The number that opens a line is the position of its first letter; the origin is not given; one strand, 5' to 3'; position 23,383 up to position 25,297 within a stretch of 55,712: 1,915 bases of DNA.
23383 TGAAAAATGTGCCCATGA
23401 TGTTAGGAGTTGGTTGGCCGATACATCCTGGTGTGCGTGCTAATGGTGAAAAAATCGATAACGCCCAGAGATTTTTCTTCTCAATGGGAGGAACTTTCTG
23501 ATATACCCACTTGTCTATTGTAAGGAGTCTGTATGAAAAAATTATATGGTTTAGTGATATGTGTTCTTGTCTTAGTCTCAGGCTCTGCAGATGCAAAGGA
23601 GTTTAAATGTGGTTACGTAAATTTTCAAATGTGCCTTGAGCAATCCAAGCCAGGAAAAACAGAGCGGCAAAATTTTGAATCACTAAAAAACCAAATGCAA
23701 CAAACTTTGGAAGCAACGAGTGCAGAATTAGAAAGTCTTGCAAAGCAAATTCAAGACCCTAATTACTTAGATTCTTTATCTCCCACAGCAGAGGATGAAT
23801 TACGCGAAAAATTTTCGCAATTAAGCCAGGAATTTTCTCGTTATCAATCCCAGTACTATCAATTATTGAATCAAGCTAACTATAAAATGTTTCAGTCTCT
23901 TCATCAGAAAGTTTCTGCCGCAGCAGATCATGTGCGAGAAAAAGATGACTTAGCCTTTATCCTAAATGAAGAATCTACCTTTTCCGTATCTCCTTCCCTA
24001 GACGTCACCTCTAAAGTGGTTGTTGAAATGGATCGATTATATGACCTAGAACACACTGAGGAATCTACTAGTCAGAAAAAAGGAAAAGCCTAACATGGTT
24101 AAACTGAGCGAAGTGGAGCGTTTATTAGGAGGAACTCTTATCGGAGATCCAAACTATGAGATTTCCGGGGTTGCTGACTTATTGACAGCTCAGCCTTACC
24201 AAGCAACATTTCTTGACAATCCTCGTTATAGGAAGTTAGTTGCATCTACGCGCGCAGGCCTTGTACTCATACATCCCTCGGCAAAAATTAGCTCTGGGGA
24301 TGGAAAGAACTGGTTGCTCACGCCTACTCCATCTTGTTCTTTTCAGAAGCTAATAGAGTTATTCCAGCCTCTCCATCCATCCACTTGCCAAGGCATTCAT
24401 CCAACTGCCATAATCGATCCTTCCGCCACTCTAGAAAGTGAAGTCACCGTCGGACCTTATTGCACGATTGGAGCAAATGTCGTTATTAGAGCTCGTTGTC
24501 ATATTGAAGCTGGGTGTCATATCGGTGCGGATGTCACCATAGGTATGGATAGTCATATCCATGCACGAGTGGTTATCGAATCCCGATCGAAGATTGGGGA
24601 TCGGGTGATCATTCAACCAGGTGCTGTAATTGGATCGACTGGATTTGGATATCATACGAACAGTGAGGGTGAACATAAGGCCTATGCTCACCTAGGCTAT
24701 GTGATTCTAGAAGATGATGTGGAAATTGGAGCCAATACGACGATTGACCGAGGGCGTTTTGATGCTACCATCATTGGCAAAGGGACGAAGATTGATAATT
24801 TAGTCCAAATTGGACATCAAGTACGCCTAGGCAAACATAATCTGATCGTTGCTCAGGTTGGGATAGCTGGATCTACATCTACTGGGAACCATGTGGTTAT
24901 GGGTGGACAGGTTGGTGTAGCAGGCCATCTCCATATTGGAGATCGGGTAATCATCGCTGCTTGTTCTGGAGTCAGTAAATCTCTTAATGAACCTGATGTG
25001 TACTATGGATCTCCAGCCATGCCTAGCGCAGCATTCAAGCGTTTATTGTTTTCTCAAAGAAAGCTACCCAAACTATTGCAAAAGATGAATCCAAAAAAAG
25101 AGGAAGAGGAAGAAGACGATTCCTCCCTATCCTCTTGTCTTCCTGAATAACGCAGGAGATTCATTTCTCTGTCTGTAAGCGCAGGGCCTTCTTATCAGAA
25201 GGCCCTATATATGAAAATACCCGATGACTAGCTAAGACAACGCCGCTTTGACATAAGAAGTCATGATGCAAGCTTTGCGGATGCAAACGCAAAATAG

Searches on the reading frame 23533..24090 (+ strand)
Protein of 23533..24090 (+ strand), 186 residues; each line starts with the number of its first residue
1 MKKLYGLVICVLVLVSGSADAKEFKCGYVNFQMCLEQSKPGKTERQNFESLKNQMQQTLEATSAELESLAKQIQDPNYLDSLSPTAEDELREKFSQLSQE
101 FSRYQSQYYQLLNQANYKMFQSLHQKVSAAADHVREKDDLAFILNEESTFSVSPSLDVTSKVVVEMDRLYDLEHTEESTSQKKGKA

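Call 27: search_protein_families(library=pfam, proteins=[window:23533-24090:+], max_evalue=0.00001)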
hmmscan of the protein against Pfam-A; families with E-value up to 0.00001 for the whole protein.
window:23533-24090:+ (186 aa): 1 family
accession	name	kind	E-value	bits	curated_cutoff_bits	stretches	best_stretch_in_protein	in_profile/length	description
PF03938.19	OmpH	-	2.3e-23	83.4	32.4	1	25-166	1-141/141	Outer membrane protein (OmpH-like)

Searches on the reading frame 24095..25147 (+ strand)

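Call 27: search_protein_families(library=pfam, proteins=[window:24095-25147:+], max_evalue=0.00001)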
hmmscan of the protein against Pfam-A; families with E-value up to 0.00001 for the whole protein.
window:24095-25147:+ (351 aa): 3 families
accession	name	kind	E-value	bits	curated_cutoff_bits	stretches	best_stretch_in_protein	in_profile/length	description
PF00132.30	Hexapep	-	2.8e-31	106.3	27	4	146-180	1-35/36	Bacterial transferase hexapeptide (six repeats)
PF04613.19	LpxD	-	1.2e-14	54.3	30.8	1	21-89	2-70/70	UDP-3-O-[3-hydroxymyristoyl] glucosamine N-acyltransferase, LpxD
PF25084.1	LbH_EIF2B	-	7.5e-10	39.2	54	1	106-179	11-81/105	EIF2B subunit epsilon LbH domain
